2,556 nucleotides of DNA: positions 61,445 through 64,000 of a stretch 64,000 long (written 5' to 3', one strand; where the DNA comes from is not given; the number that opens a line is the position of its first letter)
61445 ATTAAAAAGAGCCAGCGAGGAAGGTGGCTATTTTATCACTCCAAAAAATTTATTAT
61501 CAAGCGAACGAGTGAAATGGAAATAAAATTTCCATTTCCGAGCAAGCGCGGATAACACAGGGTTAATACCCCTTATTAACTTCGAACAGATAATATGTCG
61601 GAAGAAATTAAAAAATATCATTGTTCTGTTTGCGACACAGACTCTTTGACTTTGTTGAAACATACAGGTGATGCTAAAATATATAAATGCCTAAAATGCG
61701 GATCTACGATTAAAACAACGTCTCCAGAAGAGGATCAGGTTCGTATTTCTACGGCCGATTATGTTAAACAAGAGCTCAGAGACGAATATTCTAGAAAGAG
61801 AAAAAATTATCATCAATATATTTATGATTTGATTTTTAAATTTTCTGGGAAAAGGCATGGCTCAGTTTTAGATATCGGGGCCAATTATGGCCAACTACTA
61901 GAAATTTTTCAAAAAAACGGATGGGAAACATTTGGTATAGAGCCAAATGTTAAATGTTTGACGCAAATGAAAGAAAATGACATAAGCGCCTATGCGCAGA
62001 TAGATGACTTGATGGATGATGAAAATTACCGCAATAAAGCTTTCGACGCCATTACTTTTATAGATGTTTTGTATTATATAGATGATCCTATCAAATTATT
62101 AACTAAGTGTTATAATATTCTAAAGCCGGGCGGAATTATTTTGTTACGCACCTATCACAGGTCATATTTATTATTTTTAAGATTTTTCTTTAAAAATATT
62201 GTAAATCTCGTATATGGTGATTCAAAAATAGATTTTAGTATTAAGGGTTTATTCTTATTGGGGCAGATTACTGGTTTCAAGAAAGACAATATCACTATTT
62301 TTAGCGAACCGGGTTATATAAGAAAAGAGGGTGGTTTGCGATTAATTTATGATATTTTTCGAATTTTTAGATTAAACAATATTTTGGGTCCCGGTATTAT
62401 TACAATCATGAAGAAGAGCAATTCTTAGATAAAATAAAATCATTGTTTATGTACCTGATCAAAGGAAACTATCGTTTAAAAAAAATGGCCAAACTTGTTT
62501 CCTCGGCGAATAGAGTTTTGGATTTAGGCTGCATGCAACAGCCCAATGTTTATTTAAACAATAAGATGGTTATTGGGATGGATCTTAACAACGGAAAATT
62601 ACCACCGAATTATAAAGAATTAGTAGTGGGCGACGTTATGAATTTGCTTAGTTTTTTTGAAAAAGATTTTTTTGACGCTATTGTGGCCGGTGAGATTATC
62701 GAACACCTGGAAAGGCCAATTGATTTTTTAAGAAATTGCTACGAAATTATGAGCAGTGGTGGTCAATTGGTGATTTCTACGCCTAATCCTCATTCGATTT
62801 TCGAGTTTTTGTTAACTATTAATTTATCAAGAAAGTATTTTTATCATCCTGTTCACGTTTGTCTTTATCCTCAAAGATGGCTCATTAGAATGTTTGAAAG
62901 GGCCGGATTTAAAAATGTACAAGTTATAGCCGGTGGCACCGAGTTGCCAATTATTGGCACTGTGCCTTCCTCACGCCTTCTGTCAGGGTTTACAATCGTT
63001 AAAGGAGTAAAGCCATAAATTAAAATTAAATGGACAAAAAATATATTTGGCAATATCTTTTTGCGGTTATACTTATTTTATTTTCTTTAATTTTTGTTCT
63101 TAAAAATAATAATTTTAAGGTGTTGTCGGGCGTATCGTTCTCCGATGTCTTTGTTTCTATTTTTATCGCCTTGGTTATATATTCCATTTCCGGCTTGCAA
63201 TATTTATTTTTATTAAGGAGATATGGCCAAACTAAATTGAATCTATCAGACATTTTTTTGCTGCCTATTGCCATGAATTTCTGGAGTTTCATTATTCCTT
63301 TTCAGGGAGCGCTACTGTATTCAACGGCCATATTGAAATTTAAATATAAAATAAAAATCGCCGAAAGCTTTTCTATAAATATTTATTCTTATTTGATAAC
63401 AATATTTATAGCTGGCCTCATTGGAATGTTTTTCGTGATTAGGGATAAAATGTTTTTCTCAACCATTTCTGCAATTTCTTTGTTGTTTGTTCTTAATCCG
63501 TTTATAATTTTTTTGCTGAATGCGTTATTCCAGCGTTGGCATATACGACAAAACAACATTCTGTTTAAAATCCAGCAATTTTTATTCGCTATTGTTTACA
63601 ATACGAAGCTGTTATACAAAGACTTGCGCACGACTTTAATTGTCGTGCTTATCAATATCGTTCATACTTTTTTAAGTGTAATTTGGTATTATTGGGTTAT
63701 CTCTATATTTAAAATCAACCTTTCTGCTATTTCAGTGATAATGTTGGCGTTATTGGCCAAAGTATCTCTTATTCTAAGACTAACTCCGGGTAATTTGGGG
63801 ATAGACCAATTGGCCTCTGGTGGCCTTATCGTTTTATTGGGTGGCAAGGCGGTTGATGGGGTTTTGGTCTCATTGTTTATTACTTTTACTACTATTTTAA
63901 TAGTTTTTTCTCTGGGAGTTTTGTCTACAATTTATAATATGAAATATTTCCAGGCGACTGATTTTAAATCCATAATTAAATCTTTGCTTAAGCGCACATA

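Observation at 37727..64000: About 26-kb surface-glycan biosynthesis island that continues beyond the window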

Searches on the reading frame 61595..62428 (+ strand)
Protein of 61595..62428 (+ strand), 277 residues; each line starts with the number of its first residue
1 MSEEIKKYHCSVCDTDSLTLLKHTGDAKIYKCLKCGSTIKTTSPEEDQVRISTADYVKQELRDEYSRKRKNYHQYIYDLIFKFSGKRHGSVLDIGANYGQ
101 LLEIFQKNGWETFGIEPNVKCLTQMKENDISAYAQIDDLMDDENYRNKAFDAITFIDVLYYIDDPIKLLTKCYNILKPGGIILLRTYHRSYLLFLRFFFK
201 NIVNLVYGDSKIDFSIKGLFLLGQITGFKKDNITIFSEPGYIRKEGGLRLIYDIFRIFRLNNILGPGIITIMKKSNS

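Call 8: search_protein_families(library=pfam, proteins=[window:61595-62428:+], max_evalue=0.01)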
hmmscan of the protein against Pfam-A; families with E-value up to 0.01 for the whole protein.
window:61595-62428:+ (277 aa): 10 families
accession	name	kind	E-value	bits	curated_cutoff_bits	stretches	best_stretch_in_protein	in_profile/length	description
PF13489.12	Methyltransf_23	-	6.1e-20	72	27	1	73-190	6-122/164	Methyltransferase domain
PF08241.18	Methyltransf_11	-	3.7e-12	47.2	21.2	1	92-183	1-94/95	Methyltransferase domain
PF08242.18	Methyltransf_12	-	4.8e-12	46.9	30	1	92-182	1-98/98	Methyltransferase domain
PF13649.12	Methyltransf_25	-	2.7e-08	34.8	27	1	91-180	1-97/97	Methyltransferase domain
PF13847.12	Methyltransf_31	-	2.7e-06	27.6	27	1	88-188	4-113/145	Methyltransferase domain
PF07021.18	MetW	-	4.5e-05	23.6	21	1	89-175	15-101/193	Methionine biosynthesis protein MetW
PF08003.17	Methyltransf_9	-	0.00021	20.8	23.8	1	87-186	115-219/315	Protein of unknown function (DUF1698)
PF05219.18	DREV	-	0.00063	19.4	26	1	84-183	91-185/265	DREV methyltransferase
PF13465.12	zf-H2C2_2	-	0.0035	18.1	40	0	22-40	8-25/26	Zinc-finger double domain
PF05401.17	NodS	-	0.0055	17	24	0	62-176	16-133/201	Nodulation protein S (NodS)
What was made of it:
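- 61595..62428 (+): Methyltransferase MT5 (277 aa), FkbM-like motif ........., N-terminal Cys-rich segment. Methyltransf_23, 72 bits (call 8).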

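Call 11: find_encoding_contigs(protein=window:61595-62428:+, flank=10000, max_places=6)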
Protein window:61595-62428:+ (277 aa): 5 contigs read that carry it; 5 places shown.
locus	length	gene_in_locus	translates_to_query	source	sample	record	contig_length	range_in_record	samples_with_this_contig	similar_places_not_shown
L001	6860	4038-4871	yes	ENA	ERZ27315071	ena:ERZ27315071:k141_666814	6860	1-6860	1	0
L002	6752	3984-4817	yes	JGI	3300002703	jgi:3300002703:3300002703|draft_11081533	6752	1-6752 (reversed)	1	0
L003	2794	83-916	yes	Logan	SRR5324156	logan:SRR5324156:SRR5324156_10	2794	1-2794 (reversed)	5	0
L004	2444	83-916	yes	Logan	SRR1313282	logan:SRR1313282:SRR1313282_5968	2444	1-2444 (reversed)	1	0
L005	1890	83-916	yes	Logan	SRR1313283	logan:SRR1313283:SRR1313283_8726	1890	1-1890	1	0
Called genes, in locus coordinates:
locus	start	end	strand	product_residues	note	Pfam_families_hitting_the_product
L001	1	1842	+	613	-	?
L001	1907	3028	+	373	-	PF13439:Glyco_transf_4, PF00534:Glycos_transf_1, PF13692:Glyco_trans_1_4, PF26337:Gtf3_C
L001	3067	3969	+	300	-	-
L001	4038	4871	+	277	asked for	PF13489:Methyltransf_23, PF13847:Methyltransf_31 (weak), PF08241:Methyltransf_11, PF08242:Methyltransf_12, PF13649:Methyltransf_25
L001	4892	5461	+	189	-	PF13489:Methyltransf_23, PF08241:Methyltransf_11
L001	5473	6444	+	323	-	PF03706:LPG_synthase_TM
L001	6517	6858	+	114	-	?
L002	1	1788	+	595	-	?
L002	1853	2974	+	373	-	PF13439:Glyco_transf_4, PF00534:Glycos_transf_1, PF13692:Glyco_trans_1_4, PF26337:Gtf3_C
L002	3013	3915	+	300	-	-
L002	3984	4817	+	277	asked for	PF13489:Methyltransf_23, PF13847:Methyltransf_31 (weak), PF08241:Methyltransf_11, PF08242:Methyltransf_12, PF13649:Methyltransf_25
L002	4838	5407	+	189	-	PF13489:Methyltransf_23, PF08241:Methyltransf_11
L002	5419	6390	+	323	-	PF03706:LPG_synthase_TM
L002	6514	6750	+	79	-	?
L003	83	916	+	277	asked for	PF13489:Methyltransf_23, PF13847:Methyltransf_31 (weak), PF08241:Methyltransf_11, PF08242:Methyltransf_12, PF13649:Methyltransf_25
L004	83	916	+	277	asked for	PF13489:Methyltransf_23, PF13847:Methyltransf_31 (weak), PF08241:Methyltransf_11, PF08242:Methyltransf_12, PF13649:Methyltransf_25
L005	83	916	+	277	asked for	PF13489:Methyltransf_23, PF13847:Methyltransf_31 (weak), PF08241:Methyltransf_11, PF08242:Methyltransf_12, PF13649:Methyltransf_25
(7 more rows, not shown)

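Call 42: find_related_loci(query=L001:6517-6858:+, collection=metagenome_contigs, flank=10000)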
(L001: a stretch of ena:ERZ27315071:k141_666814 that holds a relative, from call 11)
Query L001:6517-6858:+ (114 aa) in metagenome_contigs; peptide patterns used: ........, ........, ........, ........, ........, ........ (x = any residue, [..] = any of these).
60 stretches matched a pattern, but none encodes a relative of the query by tblastn (E <= 1e-3).
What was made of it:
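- Tried and rejected: Metagenome scan with the partial downstream protein, to extend the contig: nothing found (call 42).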

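Call 91: search_protein_families(library=ncbifam, proteins=[window:61595-62428:+], max_evalue=0.001)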
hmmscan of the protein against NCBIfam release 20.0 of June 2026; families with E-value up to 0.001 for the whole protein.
window:61595-62428:+ (277 aa): 8 families
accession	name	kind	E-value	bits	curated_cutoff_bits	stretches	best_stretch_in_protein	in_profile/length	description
TIGR01983.1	UbiG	equivalog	3.2e-12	46.3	102.95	1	55-194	31-161/228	bifunctional 2-polyprenyl-6-hydroxyphenol methylase/3-demethylubiquinol 3-O-methyltransferase UbiG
NF045667.1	MTase_DVU1556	equivalog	1.2e-07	31.4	155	1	88-184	23-119/213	DVU_1556 family methyltransferase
TIGR00452.1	TIGR00452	equivalog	1.5e-07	30.6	275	1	88-186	118-221/316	tRNA 5-methoxyuridine(34)/uridine 5-oxyacetic acid(34) synthase CmoB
NF011650.0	PRK15068.1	equivalog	3e-07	29.7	209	1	89-186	124-227/324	tRNA 5-methoxyuridine(34)/uridine 5-oxyacetic acid(34) synthase CmoB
NF008264.0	PRK11036.1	equivalog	0.00014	21.4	366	1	141-202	104-165/261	tRNA uridine 5-oxyacetic acid(34) methyltransferase CmoM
TIGR02081.1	metW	equivalog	0.00018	21.1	189.5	1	88-173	14-99/194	methionine biosynthesis protein MetW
TIGR04345.1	ovoA_Cterm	equivalog_domain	0.00041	19.9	170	0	148-185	133-170/242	putative 4-mercaptohistidine N1-methyltransferase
TIGR01444.1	fkbM_fam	subfamily_domain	0.00043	20.7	37.7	1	91-128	2-41/143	FkbM family methyltransferase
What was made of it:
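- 61595..62428 (+): Weak FkbM hit (call 91).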

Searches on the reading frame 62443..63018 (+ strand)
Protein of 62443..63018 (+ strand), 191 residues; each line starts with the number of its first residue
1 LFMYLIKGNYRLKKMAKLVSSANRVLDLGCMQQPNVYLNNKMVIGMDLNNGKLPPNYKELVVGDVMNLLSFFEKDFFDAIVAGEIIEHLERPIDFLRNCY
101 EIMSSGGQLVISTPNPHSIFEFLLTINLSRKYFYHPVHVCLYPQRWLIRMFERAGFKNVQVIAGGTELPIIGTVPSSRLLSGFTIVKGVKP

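Call 8: search_protein_families(library=pfam, proteins=[window:62443-63018:+], max_evalue=0.01)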
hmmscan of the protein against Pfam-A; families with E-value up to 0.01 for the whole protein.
window:62443-63018:+ (191 aa): 6 families
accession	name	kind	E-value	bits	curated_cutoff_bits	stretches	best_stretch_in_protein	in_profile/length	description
PF13489.12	Methyltransf_23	-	1.1e-13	51.7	27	1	20-161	21-164/164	Methyltransferase domain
PF08241.18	Methyltransf_11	-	3.6e-08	34.4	21.2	1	26-111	1-95/95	Methyltransferase domain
PF13847.12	Methyltransf_31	-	0.0001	22.5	27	1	60-115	58-113/145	Methyltransferase domain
PF08242.18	Methyltransf_12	-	0.00015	22.9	30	1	76-109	65-98/98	Methyltransferase domain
PF07021.18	MetW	-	0.005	16.9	21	0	13-115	5-111/193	Methionine biosynthesis protein MetW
PF13649.12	Methyltransf_25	-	0.0052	17.9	27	0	58-107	48-97/97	Methyltransferase domain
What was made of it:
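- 62443..63018 (+): Short methyltransferase-fold protein MT6 (189-191 aa) with a degenerate glycine loop (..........). Methyltransf_23, 51.7 bits (call 8).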

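Call 20: find_encoding_contigs(protein=window:62449-63018:+, flank=10000, max_places=6)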
Protein window:62449-63018:+ (189 aa): 5 contigs read that carry it; 5 places shown.
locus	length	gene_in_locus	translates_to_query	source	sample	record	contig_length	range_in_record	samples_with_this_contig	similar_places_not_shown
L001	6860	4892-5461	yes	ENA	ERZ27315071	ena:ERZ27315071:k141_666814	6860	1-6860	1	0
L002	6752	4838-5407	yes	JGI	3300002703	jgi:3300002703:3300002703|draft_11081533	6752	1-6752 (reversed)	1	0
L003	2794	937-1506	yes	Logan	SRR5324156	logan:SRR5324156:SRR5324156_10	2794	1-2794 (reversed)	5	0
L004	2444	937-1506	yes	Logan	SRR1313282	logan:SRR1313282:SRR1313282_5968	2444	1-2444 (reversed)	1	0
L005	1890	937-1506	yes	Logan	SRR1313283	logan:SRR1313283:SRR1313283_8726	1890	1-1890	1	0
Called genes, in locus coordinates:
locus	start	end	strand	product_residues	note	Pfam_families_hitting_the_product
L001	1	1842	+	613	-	?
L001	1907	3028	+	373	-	PF13439:Glyco_transf_4, PF00534:Glycos_transf_1, PF13692:Glyco_trans_1_4, PF26337:Gtf3_C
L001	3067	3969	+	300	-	-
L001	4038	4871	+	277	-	PF13489:Methyltransf_23, PF13847:Methyltransf_31 (weak), PF08241:Methyltransf_11, PF08242:Methyltransf_12, PF13649:Methyltransf_25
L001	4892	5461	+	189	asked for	PF13489:Methyltransf_23, PF08241:Methyltransf_11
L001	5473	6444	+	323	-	PF03706:LPG_synthase_TM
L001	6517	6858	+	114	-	?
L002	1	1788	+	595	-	?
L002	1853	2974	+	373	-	PF13439:Glyco_transf_4, PF00534:Glycos_transf_1, PF13692:Glyco_trans_1_4, PF26337:Gtf3_C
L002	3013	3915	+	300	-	-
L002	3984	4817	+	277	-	PF13489:Methyltransf_23, PF13847:Methyltransf_31 (weak), PF08241:Methyltransf_11, PF08242:Methyltransf_12, PF13649:Methyltransf_25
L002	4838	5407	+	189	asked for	PF13489:Methyltransf_23, PF08241:Methyltransf_11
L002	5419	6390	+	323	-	PF03706:LPG_synthase_TM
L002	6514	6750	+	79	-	?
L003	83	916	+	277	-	PF13489:Methyltransf_23, PF13847:Methyltransf_31 (weak), PF08241:Methyltransf_11, PF08242:Methyltransf_12, PF13649:Methyltransf_25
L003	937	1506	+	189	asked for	PF13489:Methyltransf_23, PF08241:Methyltransf_11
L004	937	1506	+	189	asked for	PF13489:Methyltransf_23, PF08241:Methyltransf_11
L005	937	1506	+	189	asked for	PF13489:Methyltransf_23, PF08241:Methyltransf_11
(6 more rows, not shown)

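Call 91: search_protein_families(library=ncbifam, proteins=[window:62443-63018:+], max_evalue=0.001)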
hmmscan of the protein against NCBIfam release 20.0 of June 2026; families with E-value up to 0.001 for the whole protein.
window:62443-63018:+ (191 aa): 5 families
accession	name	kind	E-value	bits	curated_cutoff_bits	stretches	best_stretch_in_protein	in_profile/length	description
TIGR01983.1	UbiG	equivalog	1.7e-08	34.1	102.95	1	73-127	113-166/228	bifunctional 2-polyprenyl-6-hydroxyphenol methylase/3-demethylubiquinol 3-O-methyltransferase UbiG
TIGR04345.1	ovoA_Cterm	equivalog_domain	8e-06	25.6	170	1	63-114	123-172/242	putative 4-mercaptohistidine N1-methyltransferase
TIGR00452.1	TIGR00452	equivalog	0.00015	20.7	275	1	74-162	182-268/316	tRNA 5-methoxyuridine(34)/uridine 5-oxyacetic acid(34) synthase CmoB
NF045667.1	MTase_DVU1556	equivalog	0.00031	20.2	155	1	16-112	18-120/213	DVU_1556 family methyltransferase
TIGR02072.1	BioC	equivalog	0.00059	19.7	184.95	1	22-127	35-148/244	malonyl-ACP O-methyltransferase BioC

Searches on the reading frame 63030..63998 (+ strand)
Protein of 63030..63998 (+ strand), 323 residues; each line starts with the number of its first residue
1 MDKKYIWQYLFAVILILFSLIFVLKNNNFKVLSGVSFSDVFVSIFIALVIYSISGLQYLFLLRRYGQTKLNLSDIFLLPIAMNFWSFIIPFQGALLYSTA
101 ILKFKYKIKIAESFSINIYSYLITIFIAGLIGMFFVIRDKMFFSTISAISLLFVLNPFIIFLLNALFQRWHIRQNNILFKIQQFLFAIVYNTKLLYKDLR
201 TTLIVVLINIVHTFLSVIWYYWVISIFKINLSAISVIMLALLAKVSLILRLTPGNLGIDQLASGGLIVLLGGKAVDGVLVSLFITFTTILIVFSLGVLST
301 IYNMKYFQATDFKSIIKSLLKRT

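Call 8: search_protein_families(library=pfam, proteins=[window:63030-63998:+], max_evalue=0.01)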
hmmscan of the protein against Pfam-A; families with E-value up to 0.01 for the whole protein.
window:63030-63998:+ (323 aa): 1 family
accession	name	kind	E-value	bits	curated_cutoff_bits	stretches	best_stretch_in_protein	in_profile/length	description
PF03706.18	LPG_synthase_TM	-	8.2e-13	48.9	33.4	1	7-296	3-302/302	Lysylphosphatidylglycerol synthase TM region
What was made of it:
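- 63030..64000 (+): PF03706 (LPG_synthase_TM, 'flippase-like') 8-TM membrane protein, 323 aa; the stop codon is cut by 1 nt at the window end. PF03706, 48.9 bits, above the gathering score (call 8).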

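Call 12: find_related_loci(query=window:63030-63998:+, collection=genome_contigs, flank=10000)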
Query window:63030-63998:+ (323 aa) in genome_contigs; peptide patterns used: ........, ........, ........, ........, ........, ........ (x = any residue, [..] = any of these).
26 stretches matched a pattern, but none encodes a relative of the query by tblastn (E <= 1e-3).
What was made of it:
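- Tried and rejected: Genome-collection scan with the PF03706 protein: no relative found (call 12).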

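Call 91: search_protein_families(library=ncbifam, proteins=[window:63030-63998:+], max_evalue=0.001)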
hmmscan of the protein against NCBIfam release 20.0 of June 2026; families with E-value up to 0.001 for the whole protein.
window:63030-63998:+ (323 aa): 0 families
